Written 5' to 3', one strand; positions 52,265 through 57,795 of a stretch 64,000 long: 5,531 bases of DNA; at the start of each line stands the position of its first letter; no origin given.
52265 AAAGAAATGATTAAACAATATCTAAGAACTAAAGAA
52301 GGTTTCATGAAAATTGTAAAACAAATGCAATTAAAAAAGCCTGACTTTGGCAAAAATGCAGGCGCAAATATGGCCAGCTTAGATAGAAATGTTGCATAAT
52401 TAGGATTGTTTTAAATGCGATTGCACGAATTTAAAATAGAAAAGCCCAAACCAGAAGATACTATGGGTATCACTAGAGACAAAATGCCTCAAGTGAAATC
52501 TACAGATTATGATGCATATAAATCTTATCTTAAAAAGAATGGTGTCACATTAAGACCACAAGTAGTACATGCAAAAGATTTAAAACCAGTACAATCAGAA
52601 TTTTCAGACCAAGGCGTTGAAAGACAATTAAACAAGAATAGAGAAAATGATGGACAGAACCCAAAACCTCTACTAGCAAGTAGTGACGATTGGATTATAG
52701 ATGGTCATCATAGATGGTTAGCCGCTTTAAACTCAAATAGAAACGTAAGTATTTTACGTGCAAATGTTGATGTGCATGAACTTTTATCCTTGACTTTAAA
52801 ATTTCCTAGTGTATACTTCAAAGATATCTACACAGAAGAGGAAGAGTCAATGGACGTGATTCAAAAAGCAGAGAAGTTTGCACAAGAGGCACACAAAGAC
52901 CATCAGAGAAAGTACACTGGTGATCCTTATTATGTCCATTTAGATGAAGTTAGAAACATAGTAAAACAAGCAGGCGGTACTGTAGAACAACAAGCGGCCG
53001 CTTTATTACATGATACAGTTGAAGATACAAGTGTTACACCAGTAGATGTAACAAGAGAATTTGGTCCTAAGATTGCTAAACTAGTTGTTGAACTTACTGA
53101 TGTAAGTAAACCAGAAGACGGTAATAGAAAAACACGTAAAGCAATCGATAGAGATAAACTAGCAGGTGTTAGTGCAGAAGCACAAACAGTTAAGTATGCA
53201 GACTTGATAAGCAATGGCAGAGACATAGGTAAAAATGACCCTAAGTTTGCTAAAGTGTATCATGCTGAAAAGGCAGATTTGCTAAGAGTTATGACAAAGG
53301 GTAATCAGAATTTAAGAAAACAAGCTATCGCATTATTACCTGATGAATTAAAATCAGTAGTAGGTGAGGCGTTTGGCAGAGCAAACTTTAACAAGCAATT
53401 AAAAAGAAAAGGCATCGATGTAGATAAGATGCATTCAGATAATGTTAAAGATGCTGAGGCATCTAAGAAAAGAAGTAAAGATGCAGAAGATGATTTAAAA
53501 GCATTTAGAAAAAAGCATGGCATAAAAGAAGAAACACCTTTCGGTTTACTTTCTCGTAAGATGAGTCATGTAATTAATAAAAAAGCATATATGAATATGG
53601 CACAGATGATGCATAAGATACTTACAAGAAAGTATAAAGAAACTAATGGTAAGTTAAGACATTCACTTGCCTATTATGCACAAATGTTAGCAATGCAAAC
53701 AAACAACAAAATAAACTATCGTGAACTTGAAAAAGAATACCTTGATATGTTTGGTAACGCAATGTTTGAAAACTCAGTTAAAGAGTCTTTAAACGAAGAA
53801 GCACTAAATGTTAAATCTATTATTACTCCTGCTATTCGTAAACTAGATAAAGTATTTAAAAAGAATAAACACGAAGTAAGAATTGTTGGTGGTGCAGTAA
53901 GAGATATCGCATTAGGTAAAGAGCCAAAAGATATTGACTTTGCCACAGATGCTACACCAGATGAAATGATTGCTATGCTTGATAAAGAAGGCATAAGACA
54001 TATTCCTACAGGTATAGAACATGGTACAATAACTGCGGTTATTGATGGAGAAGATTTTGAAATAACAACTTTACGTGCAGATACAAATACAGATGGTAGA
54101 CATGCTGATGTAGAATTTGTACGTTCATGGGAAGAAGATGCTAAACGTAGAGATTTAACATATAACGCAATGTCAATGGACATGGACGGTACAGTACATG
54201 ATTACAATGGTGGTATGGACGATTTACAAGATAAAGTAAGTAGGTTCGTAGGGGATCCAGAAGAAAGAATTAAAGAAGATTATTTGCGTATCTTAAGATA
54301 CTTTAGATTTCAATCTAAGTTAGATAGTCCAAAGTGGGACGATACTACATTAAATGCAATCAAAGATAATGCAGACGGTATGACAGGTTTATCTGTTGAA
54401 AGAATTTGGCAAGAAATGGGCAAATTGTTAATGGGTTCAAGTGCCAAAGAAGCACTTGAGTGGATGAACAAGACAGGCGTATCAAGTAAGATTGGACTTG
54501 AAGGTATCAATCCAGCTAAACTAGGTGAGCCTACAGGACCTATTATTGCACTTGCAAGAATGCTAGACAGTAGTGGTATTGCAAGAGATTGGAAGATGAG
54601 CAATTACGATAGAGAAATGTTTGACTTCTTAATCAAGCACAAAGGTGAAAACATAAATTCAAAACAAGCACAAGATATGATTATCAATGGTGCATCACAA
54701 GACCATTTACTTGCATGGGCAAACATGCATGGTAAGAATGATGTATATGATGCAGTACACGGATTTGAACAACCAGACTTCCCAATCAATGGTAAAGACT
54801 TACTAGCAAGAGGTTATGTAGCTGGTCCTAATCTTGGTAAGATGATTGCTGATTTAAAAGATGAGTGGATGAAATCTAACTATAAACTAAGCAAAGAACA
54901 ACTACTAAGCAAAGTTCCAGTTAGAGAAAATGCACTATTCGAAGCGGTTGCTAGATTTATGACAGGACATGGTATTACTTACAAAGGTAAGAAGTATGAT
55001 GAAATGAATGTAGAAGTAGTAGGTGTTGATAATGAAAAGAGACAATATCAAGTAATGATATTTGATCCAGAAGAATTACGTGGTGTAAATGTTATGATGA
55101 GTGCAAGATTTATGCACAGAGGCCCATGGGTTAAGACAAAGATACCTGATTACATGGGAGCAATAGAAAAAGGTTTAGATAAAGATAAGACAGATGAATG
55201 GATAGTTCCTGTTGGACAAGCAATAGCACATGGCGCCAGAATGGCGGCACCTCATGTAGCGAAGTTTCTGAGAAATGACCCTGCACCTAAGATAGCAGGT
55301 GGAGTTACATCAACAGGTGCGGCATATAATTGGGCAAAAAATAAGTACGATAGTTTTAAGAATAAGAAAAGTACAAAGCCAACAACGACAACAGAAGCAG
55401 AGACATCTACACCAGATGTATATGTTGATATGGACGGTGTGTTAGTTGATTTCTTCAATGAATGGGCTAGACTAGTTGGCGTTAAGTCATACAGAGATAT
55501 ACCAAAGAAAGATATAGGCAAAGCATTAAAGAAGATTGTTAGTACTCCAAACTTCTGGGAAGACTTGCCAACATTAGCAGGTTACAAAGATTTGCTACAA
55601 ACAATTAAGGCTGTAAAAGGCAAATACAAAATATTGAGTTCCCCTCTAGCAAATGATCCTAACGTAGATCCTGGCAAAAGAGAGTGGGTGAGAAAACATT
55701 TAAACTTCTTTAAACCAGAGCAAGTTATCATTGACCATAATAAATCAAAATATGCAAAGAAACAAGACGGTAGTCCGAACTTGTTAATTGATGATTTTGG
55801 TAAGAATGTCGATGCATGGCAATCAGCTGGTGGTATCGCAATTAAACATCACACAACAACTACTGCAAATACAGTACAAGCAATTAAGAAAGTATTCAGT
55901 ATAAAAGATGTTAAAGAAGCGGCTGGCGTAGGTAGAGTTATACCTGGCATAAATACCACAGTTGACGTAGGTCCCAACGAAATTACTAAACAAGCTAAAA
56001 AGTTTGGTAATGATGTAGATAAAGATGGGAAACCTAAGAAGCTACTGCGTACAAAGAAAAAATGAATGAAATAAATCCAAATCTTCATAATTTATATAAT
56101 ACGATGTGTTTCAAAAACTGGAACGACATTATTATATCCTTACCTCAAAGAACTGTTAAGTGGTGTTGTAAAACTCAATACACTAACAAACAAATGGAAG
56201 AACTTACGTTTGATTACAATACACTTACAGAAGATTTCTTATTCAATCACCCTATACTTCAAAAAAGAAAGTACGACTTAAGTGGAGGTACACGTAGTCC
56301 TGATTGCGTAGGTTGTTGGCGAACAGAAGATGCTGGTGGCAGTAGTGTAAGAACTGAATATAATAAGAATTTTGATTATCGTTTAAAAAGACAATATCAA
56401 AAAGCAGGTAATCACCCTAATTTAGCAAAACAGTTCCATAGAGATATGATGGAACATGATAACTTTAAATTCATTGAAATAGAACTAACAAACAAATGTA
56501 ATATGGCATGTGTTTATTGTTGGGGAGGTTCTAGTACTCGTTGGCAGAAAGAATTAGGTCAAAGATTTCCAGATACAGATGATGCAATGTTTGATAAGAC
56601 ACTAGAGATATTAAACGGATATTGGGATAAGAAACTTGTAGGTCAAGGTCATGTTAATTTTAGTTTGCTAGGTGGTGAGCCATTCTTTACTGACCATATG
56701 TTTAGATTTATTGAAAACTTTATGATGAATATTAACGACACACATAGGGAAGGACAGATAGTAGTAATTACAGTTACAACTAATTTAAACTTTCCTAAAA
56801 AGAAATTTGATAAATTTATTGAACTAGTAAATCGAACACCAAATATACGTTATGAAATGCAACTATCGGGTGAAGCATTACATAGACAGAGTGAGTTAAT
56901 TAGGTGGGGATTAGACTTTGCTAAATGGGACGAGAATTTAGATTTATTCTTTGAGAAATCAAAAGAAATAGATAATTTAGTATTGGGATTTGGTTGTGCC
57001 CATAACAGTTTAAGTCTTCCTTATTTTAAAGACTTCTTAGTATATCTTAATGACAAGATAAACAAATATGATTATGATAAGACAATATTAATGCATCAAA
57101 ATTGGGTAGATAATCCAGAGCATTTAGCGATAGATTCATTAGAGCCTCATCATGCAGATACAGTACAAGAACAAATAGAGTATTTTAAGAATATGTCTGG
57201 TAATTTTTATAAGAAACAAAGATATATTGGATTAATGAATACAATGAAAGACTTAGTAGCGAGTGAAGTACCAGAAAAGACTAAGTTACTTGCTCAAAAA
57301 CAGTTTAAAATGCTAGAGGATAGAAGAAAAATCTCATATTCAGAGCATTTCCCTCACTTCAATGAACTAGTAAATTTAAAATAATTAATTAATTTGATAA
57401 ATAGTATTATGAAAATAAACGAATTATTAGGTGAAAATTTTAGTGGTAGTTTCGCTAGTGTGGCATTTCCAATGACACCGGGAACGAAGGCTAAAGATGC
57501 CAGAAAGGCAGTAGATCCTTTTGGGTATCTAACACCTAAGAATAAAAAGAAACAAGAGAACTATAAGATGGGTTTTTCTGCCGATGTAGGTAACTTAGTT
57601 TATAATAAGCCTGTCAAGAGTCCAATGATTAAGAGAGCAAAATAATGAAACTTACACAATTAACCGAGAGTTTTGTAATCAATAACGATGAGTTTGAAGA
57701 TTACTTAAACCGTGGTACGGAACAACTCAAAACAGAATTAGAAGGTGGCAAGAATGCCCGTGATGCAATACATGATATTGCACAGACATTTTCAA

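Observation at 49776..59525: Consecutive genes share a T4 capsid-targeting-like N-terminal leader: possible head-packaged, injected effector set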

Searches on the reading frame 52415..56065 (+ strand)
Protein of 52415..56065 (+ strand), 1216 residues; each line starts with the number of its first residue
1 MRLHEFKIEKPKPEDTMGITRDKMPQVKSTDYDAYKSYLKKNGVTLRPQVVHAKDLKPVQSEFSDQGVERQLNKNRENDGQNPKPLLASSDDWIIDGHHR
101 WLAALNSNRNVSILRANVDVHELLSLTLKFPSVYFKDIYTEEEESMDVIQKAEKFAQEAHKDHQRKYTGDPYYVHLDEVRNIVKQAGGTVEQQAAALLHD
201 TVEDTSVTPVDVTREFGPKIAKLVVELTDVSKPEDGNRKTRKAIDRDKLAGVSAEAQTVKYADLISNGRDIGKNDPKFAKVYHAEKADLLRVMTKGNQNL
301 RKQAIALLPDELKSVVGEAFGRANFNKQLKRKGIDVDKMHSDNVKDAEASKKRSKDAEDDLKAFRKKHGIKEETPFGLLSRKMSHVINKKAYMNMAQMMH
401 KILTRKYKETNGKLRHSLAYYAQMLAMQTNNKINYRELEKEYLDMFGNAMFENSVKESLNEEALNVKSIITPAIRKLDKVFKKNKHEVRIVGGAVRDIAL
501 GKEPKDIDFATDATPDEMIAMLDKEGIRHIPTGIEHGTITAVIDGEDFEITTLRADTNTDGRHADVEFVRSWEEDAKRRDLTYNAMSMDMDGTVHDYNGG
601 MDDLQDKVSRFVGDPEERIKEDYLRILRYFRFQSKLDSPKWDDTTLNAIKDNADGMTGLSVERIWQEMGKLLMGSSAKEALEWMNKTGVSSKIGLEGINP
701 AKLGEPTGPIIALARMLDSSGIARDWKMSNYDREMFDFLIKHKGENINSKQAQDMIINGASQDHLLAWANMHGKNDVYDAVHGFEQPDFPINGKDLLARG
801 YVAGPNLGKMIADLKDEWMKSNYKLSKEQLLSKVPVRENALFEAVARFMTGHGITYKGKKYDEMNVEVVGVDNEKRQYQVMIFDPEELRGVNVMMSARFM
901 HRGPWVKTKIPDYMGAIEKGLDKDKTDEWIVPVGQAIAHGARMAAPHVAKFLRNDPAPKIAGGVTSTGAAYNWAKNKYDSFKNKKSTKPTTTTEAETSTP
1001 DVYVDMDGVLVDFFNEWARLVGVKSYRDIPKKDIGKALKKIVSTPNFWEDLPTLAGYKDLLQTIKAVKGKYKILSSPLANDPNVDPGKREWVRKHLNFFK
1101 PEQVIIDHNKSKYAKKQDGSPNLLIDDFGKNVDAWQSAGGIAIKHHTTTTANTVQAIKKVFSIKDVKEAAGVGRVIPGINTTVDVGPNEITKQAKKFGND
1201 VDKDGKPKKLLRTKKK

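Call 4: search_protein_families(library=pfam, proteins=[window:52415-56065:+], max_evalue=0.01)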
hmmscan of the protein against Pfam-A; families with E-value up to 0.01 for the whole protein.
window:52415-56065:+ (1216 aa): 5 families
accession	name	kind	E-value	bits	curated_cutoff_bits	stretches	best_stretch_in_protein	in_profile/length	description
PF01743.26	PolyA_pol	-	1.1e-33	116.7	23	1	489-608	2-124/126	Poly A polymerase head domain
PF13328.12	HD_4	-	2.9e-15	56.8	27.2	1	153-237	2-84/156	HD domain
PF12627.12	PolyA_pol_RNAbd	-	3.1e-08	33.7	22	1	642-689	5-52/64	Probable RNA and SrmB- binding site of polymerase A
PF06941.18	NT5C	-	1.8e-07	31.7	24.8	1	1002-1145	4-152/180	5' nucleotidase, deoxy (Pyrimidine), cytosolic type C protein (NT5C)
PF13735.12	tRNA_NucTran2_2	-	0.0095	16.4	27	0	787-833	101-148/149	tRNA nucleotidyltransferase domain 2 putative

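Call 5: search_protein_families(library=phrogs, proteins=[window:52415-56065:+], max_evalue=0.001)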
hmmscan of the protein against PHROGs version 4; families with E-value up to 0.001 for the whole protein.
window:52415-56065:+ (1216 aa): 8 families
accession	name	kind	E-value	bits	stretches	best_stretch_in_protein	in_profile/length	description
phrog_2244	-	DNA, RNA and nucleotide metabolism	2.2e-61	209.5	1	486-698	3-209/392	tRNA nucleotidyltransferase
phrog_990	-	other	3.8e-37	129.4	1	141-301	147-303/374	metal-dependent phosphohydrolase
phrog_24229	-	DNA, RNA and nucleotide metabolism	1.6e-28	100.8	1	485-684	3-216/245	tRNA nucleotidyltransferase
phrog_2859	-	unknown function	2.8e-26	92.7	1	12-204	334-533/740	-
phrog_2643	-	moron, auxiliary metabolic gene and host takeover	1.3e-25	91.1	1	998-1169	5-179/182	5'-3' deoxyribonucleotidase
phrog_420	-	unknown function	1.7e-17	64.9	1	995-1169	9-198/267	unknown function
phrog_32047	-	other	1.4e-16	61.6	1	143-332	18-229/301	phosphohydrolase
phrog_1614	-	DNA, RNA and nucleotide metabolism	4.3e-08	34.1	1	476-542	25-98/268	nucleotidyltransferase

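Call 10: find_related_loci(query=window:52415-56065:+, collection=viral_contigs, flank=10000)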
Query window:52415-56065:+ (1216 aa) in viral_contigs; peptide patterns used: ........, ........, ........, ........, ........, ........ (x = any residue, [..] = any of these).
59 stretches matched a pattern; 58 encode a relative of the query (tblastn E <= 1e-3); 58 distinct loci.
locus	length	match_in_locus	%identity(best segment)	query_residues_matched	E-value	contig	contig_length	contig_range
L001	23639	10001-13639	89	1-1205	0e+0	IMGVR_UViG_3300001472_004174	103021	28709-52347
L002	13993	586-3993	94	1-1207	0e+0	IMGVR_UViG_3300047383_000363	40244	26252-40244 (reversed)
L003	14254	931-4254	71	1-1207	0e+0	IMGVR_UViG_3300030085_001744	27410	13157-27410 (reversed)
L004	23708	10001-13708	81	1-1205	0e+0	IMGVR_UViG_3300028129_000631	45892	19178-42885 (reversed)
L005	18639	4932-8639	81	1-1205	0e+0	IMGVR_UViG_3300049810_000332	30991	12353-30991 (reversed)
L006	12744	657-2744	81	453-1205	0e+0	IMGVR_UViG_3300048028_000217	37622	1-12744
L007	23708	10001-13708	81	1-1205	0e+0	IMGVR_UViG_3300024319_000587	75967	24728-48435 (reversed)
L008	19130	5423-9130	81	1-1205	0e+0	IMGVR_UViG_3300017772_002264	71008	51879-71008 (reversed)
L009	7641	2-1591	78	619-1205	0e+0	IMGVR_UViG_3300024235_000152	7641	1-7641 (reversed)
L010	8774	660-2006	58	459-916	4e-169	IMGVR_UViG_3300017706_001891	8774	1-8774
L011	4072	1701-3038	57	459-912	1e-173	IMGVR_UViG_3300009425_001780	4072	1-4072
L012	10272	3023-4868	57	459-1147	2e-165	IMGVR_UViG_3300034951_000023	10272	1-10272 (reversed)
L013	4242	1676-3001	58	459-908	4e-171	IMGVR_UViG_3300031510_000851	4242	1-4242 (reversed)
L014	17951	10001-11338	57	459-912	5e-164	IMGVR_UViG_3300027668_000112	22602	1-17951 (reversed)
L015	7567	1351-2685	57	459-912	3e-164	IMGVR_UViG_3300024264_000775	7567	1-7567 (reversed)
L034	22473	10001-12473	59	459-1147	8e-135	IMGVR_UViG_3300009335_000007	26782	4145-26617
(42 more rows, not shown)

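Call 20: search_protein_families(library=phrogs, proteins=[L034:7215-9896:+, L034:9980-11995:+, L034:13172-13768:+, L034:13789-15354:+, L034:15367-15630:+, L034:15630-16070:+, L034:16121-16636:+, L034:16674-17243:+, L034:17236-17925:+, L034:18585-20147:+], max_evalue=0.001)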
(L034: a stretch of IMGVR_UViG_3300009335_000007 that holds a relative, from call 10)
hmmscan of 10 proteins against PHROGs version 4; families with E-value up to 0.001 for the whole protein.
L034:7215-9896:+ (893 aa): 5 families
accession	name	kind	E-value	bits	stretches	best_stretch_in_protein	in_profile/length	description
phrog_10581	-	tail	1.5e-231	772.3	1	1-890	1-913/915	tail sheath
phrog_23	-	tail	5.1e-52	178.2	1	1-890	20-466/496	tail sheath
phrog_17610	-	tail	7.2e-22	78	1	650-884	877-1104/1135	tail sheath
phrog_34521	-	tail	1.3e-10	40.8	1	683-886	754-950/962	tail sheath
phrog_19666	-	tail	6.4e-07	29.2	1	633-843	744-943/985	tail sheath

L034:9980-11995:+ (671 aa): 3 families
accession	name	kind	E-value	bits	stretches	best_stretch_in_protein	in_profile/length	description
phrog_2244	-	DNA, RNA and nucleotide metabolism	1.3e-62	213.6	1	35-258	3-221/392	tRNA nucleotidyltransferase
phrog_24229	-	DNA, RNA and nucleotide metabolism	4.8e-30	105.8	1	33-228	2-211/245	tRNA nucleotidyltransferase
phrog_1614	-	DNA, RNA and nucleotide metabolism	8.4e-07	29.9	1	28-67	28-67/268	nucleotidyltransferase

L034:13172-13768:+ (198 aa): 2 families
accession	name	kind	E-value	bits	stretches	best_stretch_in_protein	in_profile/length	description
phrog_4542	-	tail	1.4e-57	195.6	1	1-187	1-187/214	tail tube protein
phrog_45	-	tail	1.8e-11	44.8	1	31-180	96-254/350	tail tube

L034:13789-15354:+ (521 aa): 2 families
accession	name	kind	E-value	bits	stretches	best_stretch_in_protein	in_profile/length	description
phrog_4542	-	tail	4.7e-09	37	1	70-260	46-187/214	tail tube protein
phrog_13438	-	tail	3.1e-05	24.3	1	70-176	90-203/364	tail tube protein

L034:15367-15630:+ (87 aa): 0 families

L034:15630-16070:+ (146 aa): 4 families
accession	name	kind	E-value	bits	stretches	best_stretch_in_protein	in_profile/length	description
phrog_218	-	connector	7.5e-40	137.4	1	4-142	3-146/148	head closure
phrog_14892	-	connector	4.8e-15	57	1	34-139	1-112/117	head closure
phrog_15427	-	DNA, RNA and nucleotide metabolism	3.8e-07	31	1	20-140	160-256/270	endonuclease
phrog_15137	-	DNA, RNA and nucleotide metabolism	0.00044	20.9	1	13-72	117-177/236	endonuclease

L034:16121-16636:+ (171 aa): 1 family
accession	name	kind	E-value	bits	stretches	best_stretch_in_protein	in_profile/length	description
phrog_16202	-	unknown function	3e-11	44.4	1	15-160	39-183/187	-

L034:16674-17243:+ (189 aa): 0 families

L034:17236-17925:+ (229 aa): 0 families

L034:18585-20147:+ (520 aa): 12 families
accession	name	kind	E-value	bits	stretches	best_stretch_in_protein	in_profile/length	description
phrog_36964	-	head and packaging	1.6e-146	490.7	2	79-517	435-883/890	terminase large subunit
phrog_5989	-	head and packaging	2.4e-55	189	1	4-269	96-333/347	terminase large subunit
phrog_2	-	head and packaging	7.8e-39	135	1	45-487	261-592/807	terminase large subunit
phrog_7579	-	head and packaging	4.8e-16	59.7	1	64-282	16-225/239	terminase large subunit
phrog_9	-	head and packaging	1.9e-12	47.9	1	53-221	204-382/812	terminase large subunit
phrog_38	-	head and packaging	2.4e-11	44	1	17-332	262-573/760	terminase large subunit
phrog_26724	-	unknown function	1.7e-09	38.5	1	23-199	7-182/192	-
phrog_675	-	head and packaging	7.9e-07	28.7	1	17-204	12-195/576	terminase large subunit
phrog_24361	-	head and packaging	1.1e-06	29.5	1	367-488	18-139/162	terminase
phrog_4914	-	head and packaging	8.7e-06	26.5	1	60-133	100-176/213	terminase large subunit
phrog_32359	-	head and packaging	1.5e-05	25.8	1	8-131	50-174/210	terminase large subunit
phrog_15503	-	unknown function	0.0002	21.8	1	54-173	74-196/245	-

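Call 41: find_related_loci(query=L034:20179-22098:+, collection=viral_contigs, flank=10000)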
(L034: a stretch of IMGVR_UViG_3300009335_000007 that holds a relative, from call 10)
Query L034:20179-22098:+ (639 aa) in viral_contigs; peptide patterns used: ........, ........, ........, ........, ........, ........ (x = any residue, [..] = any of these).
26 stretches matched a pattern; 19 encode a relative of the query (tblastn E <= 1e-3); 19 distinct loci.
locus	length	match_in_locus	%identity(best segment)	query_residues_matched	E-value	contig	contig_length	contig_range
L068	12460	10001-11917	100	1-639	0e+0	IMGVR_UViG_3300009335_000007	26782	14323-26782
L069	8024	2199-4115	100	1-639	0e+0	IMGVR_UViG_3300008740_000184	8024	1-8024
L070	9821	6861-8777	100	1-639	0e+0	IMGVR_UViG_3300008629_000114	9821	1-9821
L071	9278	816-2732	99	1-639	0e+0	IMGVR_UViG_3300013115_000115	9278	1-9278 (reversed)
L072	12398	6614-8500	89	1-639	0e+0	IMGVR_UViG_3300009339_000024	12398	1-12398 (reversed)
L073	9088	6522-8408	89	1-639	0e+0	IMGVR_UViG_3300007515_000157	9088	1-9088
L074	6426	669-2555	89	1-639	0e+0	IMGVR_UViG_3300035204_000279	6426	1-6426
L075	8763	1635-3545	85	1-639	0e+0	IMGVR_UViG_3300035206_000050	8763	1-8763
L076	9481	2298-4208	82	1-639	0e+0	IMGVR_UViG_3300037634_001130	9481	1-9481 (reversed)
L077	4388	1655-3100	90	1-484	0e+0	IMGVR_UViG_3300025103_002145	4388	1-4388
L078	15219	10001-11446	90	1-484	0e+0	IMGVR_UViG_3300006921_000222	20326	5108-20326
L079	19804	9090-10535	90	1-484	0e+0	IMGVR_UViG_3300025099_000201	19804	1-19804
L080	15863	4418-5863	90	1-484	0e+0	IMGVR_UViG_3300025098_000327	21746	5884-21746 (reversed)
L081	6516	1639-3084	90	1-484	0e+0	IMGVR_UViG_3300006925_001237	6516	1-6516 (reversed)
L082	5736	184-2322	88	1-639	0e+0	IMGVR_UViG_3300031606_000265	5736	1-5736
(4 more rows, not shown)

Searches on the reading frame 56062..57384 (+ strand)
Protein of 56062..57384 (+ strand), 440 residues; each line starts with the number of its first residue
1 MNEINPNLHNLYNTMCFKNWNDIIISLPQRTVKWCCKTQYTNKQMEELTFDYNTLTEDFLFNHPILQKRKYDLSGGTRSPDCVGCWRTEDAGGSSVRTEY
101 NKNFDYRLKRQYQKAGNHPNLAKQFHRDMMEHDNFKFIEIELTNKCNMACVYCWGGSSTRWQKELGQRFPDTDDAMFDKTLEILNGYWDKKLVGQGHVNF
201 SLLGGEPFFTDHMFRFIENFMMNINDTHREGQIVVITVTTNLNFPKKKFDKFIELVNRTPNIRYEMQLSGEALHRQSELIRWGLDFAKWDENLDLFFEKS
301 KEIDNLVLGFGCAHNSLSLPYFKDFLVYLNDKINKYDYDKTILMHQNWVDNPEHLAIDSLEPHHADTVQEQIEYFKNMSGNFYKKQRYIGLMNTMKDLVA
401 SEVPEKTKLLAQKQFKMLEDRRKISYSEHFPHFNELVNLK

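Call 4: search_protein_families(library=pfam, proteins=[window:56062-57384:+], max_evalue=0.01)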
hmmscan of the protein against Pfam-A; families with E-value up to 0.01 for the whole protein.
window:56062-57384:+ (440 aa): 2 families
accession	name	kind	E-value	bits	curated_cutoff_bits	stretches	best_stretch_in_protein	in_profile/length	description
PF04055.27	Radical_SAM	-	1.5e-07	32.2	29.5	1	140-309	1-151/166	Radical SAM superfamily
PF13353.11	Fer4_12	-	2.4e-05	25.1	22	1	144-264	13-117/137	4Fe-4S single cluster domain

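Call 5: search_protein_families(library=phrogs, proteins=[window:56062-57384:+], max_evalue=0.001)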
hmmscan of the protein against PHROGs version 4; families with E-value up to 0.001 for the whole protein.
window:56062-57384:+ (440 aa): 3 families
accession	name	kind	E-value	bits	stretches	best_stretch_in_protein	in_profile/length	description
phrog_14086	-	other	1.7e-16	61.5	1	121-403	72-326/353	radical SAM domain-containing protein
phrog_1802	-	other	4.9e-11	43.2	1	128-254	36-151/556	radical SAM domain-containing protein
phrog_13987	-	other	9e-07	29.5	1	130-250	9-108/274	radical SAM domain-containing protein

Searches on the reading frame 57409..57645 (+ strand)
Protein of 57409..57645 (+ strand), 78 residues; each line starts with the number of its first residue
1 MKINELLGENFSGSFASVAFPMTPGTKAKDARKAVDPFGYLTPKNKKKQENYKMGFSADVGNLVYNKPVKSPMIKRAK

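Call 4: search_protein_families(library=pfam, proteins=[window:57409-57645:+], max_evalue=0.01)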
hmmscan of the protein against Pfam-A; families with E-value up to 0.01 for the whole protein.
window:57409-57645:+ (78 aa): 0 families

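Call 5: search_protein_families(library=phrogs, proteins=[window:57409-57645:+], max_evalue=0.001)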
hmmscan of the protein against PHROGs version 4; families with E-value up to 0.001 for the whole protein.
window:57409-57645:+ (78 aa): 0 families
